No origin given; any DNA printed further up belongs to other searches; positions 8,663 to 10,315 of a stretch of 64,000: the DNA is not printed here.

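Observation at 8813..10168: Chorismate synthase carries a C-terminal AroQ chorismate mutase domain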

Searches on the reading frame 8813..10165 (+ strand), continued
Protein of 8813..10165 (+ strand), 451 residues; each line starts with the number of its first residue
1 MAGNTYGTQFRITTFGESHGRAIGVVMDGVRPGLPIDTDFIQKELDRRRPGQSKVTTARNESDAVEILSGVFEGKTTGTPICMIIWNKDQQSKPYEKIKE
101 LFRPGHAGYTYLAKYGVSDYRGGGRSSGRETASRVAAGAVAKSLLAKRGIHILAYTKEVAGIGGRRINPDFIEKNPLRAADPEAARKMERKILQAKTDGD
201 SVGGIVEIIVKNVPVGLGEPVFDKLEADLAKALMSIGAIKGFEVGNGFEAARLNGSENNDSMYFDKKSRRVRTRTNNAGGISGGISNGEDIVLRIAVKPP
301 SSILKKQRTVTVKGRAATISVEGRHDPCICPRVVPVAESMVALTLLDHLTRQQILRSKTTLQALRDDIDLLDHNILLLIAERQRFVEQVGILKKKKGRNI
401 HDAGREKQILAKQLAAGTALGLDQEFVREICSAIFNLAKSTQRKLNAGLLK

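Call 24: list_cluster_members(proteins=[P0001, P0133, P0135, P0140, P0143, P0228, P0162, P0219, P0146, P0152])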
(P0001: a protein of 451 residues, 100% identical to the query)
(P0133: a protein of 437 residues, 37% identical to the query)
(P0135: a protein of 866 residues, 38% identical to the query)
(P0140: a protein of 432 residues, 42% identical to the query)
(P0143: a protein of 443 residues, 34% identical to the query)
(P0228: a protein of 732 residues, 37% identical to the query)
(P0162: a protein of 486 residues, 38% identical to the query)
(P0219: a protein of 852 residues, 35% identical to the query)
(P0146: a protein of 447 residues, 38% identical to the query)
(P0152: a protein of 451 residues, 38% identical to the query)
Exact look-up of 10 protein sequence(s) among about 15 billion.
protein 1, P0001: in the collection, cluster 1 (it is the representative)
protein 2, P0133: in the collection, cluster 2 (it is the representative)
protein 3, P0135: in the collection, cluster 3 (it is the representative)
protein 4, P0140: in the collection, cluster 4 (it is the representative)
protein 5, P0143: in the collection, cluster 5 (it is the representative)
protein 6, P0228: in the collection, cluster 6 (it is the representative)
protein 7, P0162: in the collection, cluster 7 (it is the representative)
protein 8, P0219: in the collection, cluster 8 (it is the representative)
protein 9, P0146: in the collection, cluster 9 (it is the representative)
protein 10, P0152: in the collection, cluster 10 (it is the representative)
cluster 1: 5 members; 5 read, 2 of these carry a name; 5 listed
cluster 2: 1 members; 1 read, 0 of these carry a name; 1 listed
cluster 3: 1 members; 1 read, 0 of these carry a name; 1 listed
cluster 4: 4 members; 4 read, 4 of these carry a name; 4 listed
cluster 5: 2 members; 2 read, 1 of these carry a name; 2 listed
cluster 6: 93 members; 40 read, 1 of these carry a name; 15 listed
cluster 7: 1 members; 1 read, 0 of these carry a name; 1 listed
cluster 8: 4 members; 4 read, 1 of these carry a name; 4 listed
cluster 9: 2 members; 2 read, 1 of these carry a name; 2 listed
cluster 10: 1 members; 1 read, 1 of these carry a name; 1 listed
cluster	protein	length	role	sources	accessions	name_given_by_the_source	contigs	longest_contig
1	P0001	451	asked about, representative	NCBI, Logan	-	-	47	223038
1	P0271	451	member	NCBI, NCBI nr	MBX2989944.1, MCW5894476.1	MAG: chorismate synthase [Bacteroidetes bacterium] | chorismate synthase [Bacteroidota bacterium]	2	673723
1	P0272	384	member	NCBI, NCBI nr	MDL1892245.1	chorismate synthase, partial [Sphingobacteriales bacterium CHB3] | chorismate synthase [Sphingobacteriales bacterium CHB3]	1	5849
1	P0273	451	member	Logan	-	-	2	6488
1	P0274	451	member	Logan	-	-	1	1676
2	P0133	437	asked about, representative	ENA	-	-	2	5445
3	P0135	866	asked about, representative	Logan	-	-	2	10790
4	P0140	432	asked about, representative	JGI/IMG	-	chorismate synthase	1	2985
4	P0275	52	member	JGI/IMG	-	chorismate mutase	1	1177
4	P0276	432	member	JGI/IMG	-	chorismate synthase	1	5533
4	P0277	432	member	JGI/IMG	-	chorismate synthase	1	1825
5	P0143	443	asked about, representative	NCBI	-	-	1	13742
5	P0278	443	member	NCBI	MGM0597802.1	MAG: chorismate synthase [Myxococcota bacterium]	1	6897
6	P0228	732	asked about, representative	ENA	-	-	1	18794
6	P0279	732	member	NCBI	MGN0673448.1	MAG: chorismate synthase [Anaerovoracaceae bacterium]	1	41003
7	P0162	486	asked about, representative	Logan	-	-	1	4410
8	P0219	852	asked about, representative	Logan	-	-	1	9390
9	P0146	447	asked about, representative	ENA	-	-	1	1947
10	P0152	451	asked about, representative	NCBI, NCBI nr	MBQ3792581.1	MAG: chorismate synthase [Clostridia bacterium] | chorismate synthase [Clostridia bacterium]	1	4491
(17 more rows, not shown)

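Call 28: find_related_loci(query=window:8813-10165:+, collection=genome_contigs, flank=8000)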
Query window:8813-10165:+ (451 aa) in genome_contigs; peptide patterns used: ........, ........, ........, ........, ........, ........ (x = any residue, [..] = any of these).
232 stretches matched a pattern; 51 encode a relative of the query (tblastn E <= 1e-3); 51 distinct loci.
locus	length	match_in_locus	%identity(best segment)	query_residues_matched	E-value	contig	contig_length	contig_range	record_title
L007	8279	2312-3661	80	1-450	0e+0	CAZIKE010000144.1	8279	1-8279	MAG TPA_asm: uncultured Chitinophagales bacterium isolate SRP290908_co1_392 genome assembly, contig: NODE_12798_length_8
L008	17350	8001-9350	79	1-450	0e+0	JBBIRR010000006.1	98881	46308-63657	MAG: Ignavibacteriales bacterium isolate ETS170220_bin_354 NODE_122_length_98881_cov_5.79716, whole genome shotgun seque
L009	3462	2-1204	77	51-451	0e+0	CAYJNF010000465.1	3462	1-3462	MAG TPA_asm: uncultured Chitinophagales bacterium isolate ERP124720_co1_156 genome assembly, contig: NODE_30129_length_3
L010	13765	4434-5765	73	1-445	0e+0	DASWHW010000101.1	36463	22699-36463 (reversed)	MAG TPA_asm: Bacteroidota bacterium isolate SMAG_U2852 k141_1989409, whole genome shotgun sequence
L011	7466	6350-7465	76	1-372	0e+0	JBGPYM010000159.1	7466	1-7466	MAG: Bacteroidota bacterium isolate OBJ1_062018_090_13 k141_427475_length_7466_cov_138.0000, whole genome shotgun sequen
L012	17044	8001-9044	54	4-353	1e-125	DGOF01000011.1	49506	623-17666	MAG TPA_asm: Patescibacteria group bacterium UBA4473 UBA4473_contig_51361, whole genome shotgun sequence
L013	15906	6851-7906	53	4-353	2e-124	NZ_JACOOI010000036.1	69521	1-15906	Parabacteroides segnis strain BX2 BX2_ctg036, whole genome shotgun sequence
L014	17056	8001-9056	53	4-353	2e-124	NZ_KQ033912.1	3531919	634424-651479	Parabacteroides goldsteinii DSM 19448 = WAL 12034 strain DSM 19448 aczIT-supercont1.1, whole genome shotgun sequence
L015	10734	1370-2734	46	3-444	3e-124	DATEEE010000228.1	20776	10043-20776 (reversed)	MAG TPA_asm: Nitrososphaera sp. isolate SMAG_U8725 k141_1727282, whole genome shotgun sequence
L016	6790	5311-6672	46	2-442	5e-121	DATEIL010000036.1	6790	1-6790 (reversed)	MAG TPA_asm: Nitrososphaera sp. isolate SMAG_U8836 k141_2363350, whole genome shotgun sequence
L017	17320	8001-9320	45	1-426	2e-120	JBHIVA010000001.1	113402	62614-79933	MAG: Nitrososphaeraceae archaeon isolate TC1-1-SA_bin.14 TC1-1-SA_bin.14_contig0001, whole genome shotgun sequence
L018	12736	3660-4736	55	2-355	8e-120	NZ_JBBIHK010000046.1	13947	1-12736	MAG: Nitrososphaera sp. isolate RVF170221_bin_112 NODE_1515_length_13947_cov_7.274834, whole genome shotgun sequence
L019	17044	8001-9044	52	4-349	6e-119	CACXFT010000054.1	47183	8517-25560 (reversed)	MAG: uncultured Prevotellaceae bacterium isolate RUG11225 genome assembly, contig: RUG11225_asm_54, whole genome shotgun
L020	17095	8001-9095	51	1-356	1e-117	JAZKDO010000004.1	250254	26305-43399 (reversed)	MAG: Bacteroidota bacterium isolate DC_HB_01_SPN181219-bin054 DCHB01SPN_B054_0_000000000004, whole genome shotgun sequen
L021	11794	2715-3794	54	1-355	4e-117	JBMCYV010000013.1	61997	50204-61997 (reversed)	MAG: Candidatus Nitrosomirales archaeon isolate DSS1 Ga0376076_0000615, whole genome shotgun sequence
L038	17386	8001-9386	42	1-443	6e-112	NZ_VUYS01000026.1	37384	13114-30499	Candidatus Nitrosocosmicus agrestis strain SS NODE_59_length_37384_cov_16.987788, whole genome shotgun sequence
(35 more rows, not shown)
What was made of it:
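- Tried and rejected: The genome scan (call 28) seemed to show the fusion in Nitrososphaeraceae, with query residues 1-426 to 1-447 matched.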

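Call 49: list_cluster_members(proteins=[P0077, P0112, P0029, P0005, P0010, P0093, P0102, P0108, P0087, P0055])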
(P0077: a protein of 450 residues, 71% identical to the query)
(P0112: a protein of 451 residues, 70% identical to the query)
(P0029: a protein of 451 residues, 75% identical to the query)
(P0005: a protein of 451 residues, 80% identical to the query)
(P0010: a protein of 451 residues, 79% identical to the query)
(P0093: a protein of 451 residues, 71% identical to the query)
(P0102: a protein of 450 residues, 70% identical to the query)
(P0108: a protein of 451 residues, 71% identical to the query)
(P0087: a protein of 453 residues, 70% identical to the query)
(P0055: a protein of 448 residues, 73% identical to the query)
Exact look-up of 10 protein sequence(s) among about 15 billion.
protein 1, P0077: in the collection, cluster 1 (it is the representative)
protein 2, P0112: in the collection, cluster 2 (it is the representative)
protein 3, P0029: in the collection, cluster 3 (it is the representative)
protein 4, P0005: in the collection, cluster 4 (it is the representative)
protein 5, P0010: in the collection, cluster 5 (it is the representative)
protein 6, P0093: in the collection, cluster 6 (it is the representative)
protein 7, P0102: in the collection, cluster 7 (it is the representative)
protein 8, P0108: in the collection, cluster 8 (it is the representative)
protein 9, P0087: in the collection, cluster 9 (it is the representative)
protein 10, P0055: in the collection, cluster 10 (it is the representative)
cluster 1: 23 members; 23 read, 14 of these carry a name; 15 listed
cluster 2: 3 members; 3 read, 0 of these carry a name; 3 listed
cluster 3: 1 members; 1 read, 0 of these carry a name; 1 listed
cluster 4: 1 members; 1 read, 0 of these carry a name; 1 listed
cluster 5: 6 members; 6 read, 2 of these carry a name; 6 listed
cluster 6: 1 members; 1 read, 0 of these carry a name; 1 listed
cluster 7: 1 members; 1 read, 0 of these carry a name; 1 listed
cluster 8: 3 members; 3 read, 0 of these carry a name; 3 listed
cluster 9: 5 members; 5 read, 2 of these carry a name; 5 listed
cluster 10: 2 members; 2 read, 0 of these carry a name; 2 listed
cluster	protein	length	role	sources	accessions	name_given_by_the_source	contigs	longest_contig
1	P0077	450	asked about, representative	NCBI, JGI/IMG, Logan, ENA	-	chorismate synthase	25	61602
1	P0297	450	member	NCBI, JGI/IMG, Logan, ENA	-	chorismate synthase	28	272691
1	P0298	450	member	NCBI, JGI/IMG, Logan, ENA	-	chorismate synthase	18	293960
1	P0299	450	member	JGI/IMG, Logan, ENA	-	chorismate synthase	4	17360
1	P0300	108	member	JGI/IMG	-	chorismate mutase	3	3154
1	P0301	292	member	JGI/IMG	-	chorismate synthase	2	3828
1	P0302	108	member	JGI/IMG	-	chorismate mutase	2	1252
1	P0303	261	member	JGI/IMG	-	chorismate mutase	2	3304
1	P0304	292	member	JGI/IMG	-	chorismate synthase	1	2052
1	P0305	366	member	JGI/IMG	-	chorismate synthase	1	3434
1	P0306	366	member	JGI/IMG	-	chorismate synthase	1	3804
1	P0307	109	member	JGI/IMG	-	chorismate mutase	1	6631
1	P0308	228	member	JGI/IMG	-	chorismate mutase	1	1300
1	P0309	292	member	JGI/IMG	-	chorismate synthase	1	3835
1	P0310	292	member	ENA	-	-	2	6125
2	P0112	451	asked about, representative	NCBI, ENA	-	-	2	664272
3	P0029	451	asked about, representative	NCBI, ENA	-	-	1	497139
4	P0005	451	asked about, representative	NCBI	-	-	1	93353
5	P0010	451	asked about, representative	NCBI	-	-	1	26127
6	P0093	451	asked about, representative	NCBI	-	-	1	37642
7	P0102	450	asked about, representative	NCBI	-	-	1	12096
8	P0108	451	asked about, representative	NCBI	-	-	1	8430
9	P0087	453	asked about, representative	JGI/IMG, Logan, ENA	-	chorismate synthase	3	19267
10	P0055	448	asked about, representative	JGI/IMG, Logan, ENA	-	-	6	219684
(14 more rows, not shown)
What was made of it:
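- Tried and rejected: Cluster members called 'chorismate mutase' at 108 aa and 'chorismate synthase' at 366 aa (call 49) looked like natural split versions.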

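Call 50: predict_structure(alignment_id=A2)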
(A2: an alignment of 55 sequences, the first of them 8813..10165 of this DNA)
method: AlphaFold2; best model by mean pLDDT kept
length: 451 residues; sequences in the alignment: 55
mean_pLDDT: 66.7   pTM: 0.59
mean pLDDT of the five models: 66.7, 64.6, 63.7, 62.8, 61.3
residues with pLDDT >= 90: 11; 70-90: 214; 50-70: 145; < 50: 81
segments of 3 or more residues with pLDDT < 50: 1-8, 50-53, 104-108, 110-126, 246-262, 270-287, 301-303, 322-327
pLDDT, mean of each block of 10 residues (from residue 1): 41 57 62 77 75 50 74 72 69 60 49 41 47 78 85 85 83 81 87 73 79 63 62 64 49 28 56 33 44 72 57 73 49 75 76 59 66 71 80 79 87 87 89 87 74 45
secondary structure, 60 per line:
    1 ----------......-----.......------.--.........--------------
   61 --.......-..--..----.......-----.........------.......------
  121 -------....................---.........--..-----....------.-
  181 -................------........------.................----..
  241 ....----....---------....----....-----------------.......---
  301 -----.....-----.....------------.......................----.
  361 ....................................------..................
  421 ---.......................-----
elements in order: E11-16 E22-28 H38-46 E63-69 E81-87 H93-101 H108-114 H128-147 E151-159 H169-172 H182-197 E204-211 H218-234 E239-244 H249-252 E262-265 E270-273 E291-297 E306-310 E316-320 H333-355 H360-396 H403-420 H424-446
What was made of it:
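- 9860..9901 (+): Junction (residues 350-363): the end of the last AroC helix, a break of about 4 residues, then the start of CM helix 1. There is no long linker. The AF2 model has helix 333-355, then helix 360-396 (call 50).
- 9902..10138 (+): AroQ (CM_2) chorismate mutase domain (residues 364-442). Catalytic-residue codons: R365 9905-9907, R382 9956-9958, K393 9989-9991, E406 10028-10030, Q442 10136-10138. The model has three helices at pLDDT about 80-89 (call 50).
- On Chorismate synthase (AroC; PF01264 / TIGR00033 / NF003793): The model quality is only moderate (pLDDT 66.7, call 50).
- On AroQ-class chorismate mutase (CM_2, PF01817; EcCM type): Helices 360-396, 403-420 and 424-446 at pLDDT about 80-89 (call 50).
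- The interdomain break is only about 4 residues (call 50), and I could not test whether AroC oligomer geometry lets two tails pair.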

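Call 57: search_protein_families(library=pfam, proteins=[L015:2465-3838:+, L038:9123-10649:+], max_evalue=0.001)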
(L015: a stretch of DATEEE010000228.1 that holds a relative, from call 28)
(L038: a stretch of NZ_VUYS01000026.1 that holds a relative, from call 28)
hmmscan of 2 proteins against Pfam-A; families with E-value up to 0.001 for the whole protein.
L015:2465-3838:+ (458 aa): 6 families
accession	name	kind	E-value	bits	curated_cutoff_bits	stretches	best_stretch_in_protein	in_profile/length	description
PF00155.27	Aminotran_1_2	-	3.3e-61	207.9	19.7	1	116-437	2-348/361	Aminotransferase class I and II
PF01817.26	CM_2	-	3.8e-12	46.7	27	1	10-88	1-79/80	Chorismate mutase type II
PF00266.25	Aminotran_5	-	1.3e-09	37.9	21.5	1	149-405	40-297/371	Aminotransferase class-V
PF01053.26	Cys_Met_Meta_PP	-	2.1e-07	30.3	27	1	150-284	50-176/381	Cys/Met metabolism PLP-dependent enzyme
PF01212.27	Beta_elim_lyase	-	1.8e-05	24.6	27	1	148-281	28-168/288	Beta-eliminating lyase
PF01041.23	DegT_DnrJ_EryC1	-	0.00025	20.8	19.8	1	169-344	39-205/360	DegT/DnrJ/EryC1/StrS aminotransferase family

L038:9123-10649:+ (509 aa): 6 families
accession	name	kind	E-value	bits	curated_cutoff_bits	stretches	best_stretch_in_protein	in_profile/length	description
PF00155.27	Aminotran_1_2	-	3.5e-59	201.2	19.7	1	152-502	2-361/361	Aminotransferase class I and II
PF01817.26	CM_2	-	9.2e-14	51.9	27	1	9-88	1-80/80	Chorismate mutase type II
PF00266.25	Aminotran_5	-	3.1e-08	33.4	21.5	1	214-332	56-177/371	Aminotransferase class-V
PF01041.23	DegT_DnrJ_EryC1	-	2e-06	27.7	19.8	1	240-388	62-200/360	DegT/DnrJ/EryC1/StrS aminotransferase family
PF01053.26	Cys_Met_Meta_PP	-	5.3e-06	25.7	27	1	220-333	69-176/381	Cys/Met metabolism PLP-dependent enzyme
PF04864.19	Alliinase_C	-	0.00036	20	22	1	265-423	112-256/363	Allinase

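Call 59: fold_search(model_id=the predicted structure, library=pdb)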
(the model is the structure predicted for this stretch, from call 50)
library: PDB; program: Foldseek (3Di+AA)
matches with E <= 10: 267; with E <= 0.001: 28
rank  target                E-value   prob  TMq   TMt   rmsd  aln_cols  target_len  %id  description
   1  7rca                  2.7e-26  1.00  0.54  0.66  11.1       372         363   42  Crystal structure of Aro2p chorismate synthase from Candida lusitaniae (released 2021-07-21)
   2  1um0_A                6.8e-26  1.00  0.56  0.68  10.4       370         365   41  Crystal structure of chorismate synthase complexed with FMN (released 2004-06-01)
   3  4lj2_B                2.5e-24  1.00  0.54  0.74   8.2       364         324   41  Crystal structure of chorismate synthase from Acinetobacter baumannii at 3.15A resolution (released 2013-07-24)
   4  4ob9_A                3.7e-24  1.00  0.54  0.76   8.5       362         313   40  Crystal structure of chorismate synthase from Acinetobacter baumannii at 2.50A resolution (released 2014-01-22)
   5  4lj2_A                4.6e-24  1.00  0.55  0.75   8.1       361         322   42  Crystal structure of chorismate synthase from Acinetobacter baumannii at 3.15A resolution (released 2013-07-24)
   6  4bai                  8.8e-24  1.00  0.53  0.63  10.7       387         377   34  Mycobacterium tuberculosis Chorismate synthase before exposure to 266 nm UV laser (released 2013-04-17)
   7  2qhf                  9.3e-24  1.00  0.55  0.63  10.6       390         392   35  Mycobacterium tuberculosis Chorismate synthase in complex with NCA (released 2008-07-15)
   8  4o90_A                1.7e-23  1.00  0.53  0.79   7.2       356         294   39  Crystal structure of chorismate synthase from Acinetobacter baumannii at 2.6A resolution (released 2014-01-22)
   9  2o11                  1.8e-23  1.00  0.54  0.63  10.6       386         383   35  Mycobacterium tuberculosis Chorismate synthase (released 2008-04-08)
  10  1ztb                  2.8e-23  1.00  0.56  0.64  10.2       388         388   36  Crystal Structure of Chorismate Synthase from Mycobacterium tuberculosis (released 2006-05-16)
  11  2o12                  4.5e-23  1.00  0.55  0.63  10.7       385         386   35  Mycobacterium tuberculosis Chorismate synthase in complex with FMN (released 2008-04-08)
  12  5wuy_A                1.0e-22  1.00  0.52  0.82   7.6       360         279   38  Crystal structure of chorismate synthase from Acinetobacter baumannii at 2.50A resolution (released 2017-01-18)
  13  4baj                  1.0e-22  1.00  0.53  0.62  10.4       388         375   34  MYCOBACTERIUM TUBERCULOSIS CHORISMATE SYNTHASE after exposure to 266nm UV laser (released 2013-04-17)
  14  1qxo_A                1.4e-22  1.00  0.55  0.63  10.6       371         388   36  Crystal structure of Chorismate synthase complexed with oxidized FMN and EPSP (released 2003-12-23)
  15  2g85                  1.6e-22  1.00  0.53  0.61  10.8       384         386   36  Crystal structure of chorismate synthase from Mycobacterium tuberculosis at 2.22 angstrons of resolution (released 2007-03-01)
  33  2d8d_A                2.2e-02  1.00  0.17  0.93   1.3        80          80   31  Structure of Chorismate Mutase (Form I) from Thermus Thermophilus HB8 (released 2006-06-02)
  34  2d8d_B                2.9e-02  1.00  0.18  0.94   1.2        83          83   30  Structure of Chorismate Mutase (Form I) from Thermus Thermophilus HB8 (released 2006-06-02)
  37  5gmu_B                4.8e-02  1.00  0.19  0.92   1.3        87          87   30  Crystal structure of chorismate mutase like domain of bifunctional DAHP synthase of Bacillus subtilis in complex with  (released 2017-07-26)
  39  5go2_D                9.3e-02  1.00  0.18  0.90   1.8        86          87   30  Crystal structure of chorismate mutase like domain of bifunctional DAHP synthase of Bacillus subtilis in complex with  (released 2017-07-26)
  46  5j6f_A                2.3e-01  0.99  0.15  0.19   3.4        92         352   29  Crystal structure of DAH7PS-CM complex from Geobacillus sp. with prephenate (released 2016-09-07)
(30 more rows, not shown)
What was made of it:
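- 8840..9859 (+): Chorismate synthase domain (residues 10-349). Foldseek top hits are chorismate synthases, E about 1e-26 (call 59).
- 9902..10138 (+): The tail superposes on 1ecm_A with TM 0.96 and rmsd 0.8 A (call 59).
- On Chorismate synthase (AroC; PF01264 / TIGR00033 / NF003793): The 28 best Foldseek PDB hits are all chorismate synthases, E 1e-18 to 3e-26 (call 59).
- On AroQ-class chorismate mutase (CM_2, PF01817; EcCM type): 1ecm_A TM 0.96, rmsd 0.8 A; 2d8d TM 0.93-0.94 (call 59).
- On Isochorismate-pyruvate lyase (PchB-like AroQ): Structural matches are weaker than to CMs (call 59).
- The AF2 tail is three long helices at pLDDT 80-89 and superposes on 1ecm_A at 0.8 A with TM 0.96 (calls 50, 59). 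Those domains also keep the AroQ fold and appear among the structural matches (5gmu, 5go2, 5j6f; call 59). PchB matches are poorer (TM 0.72-0.81, 18-22% identity) than CM matches (TM 0.89-0.96, 29-32% identity) (call 59).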
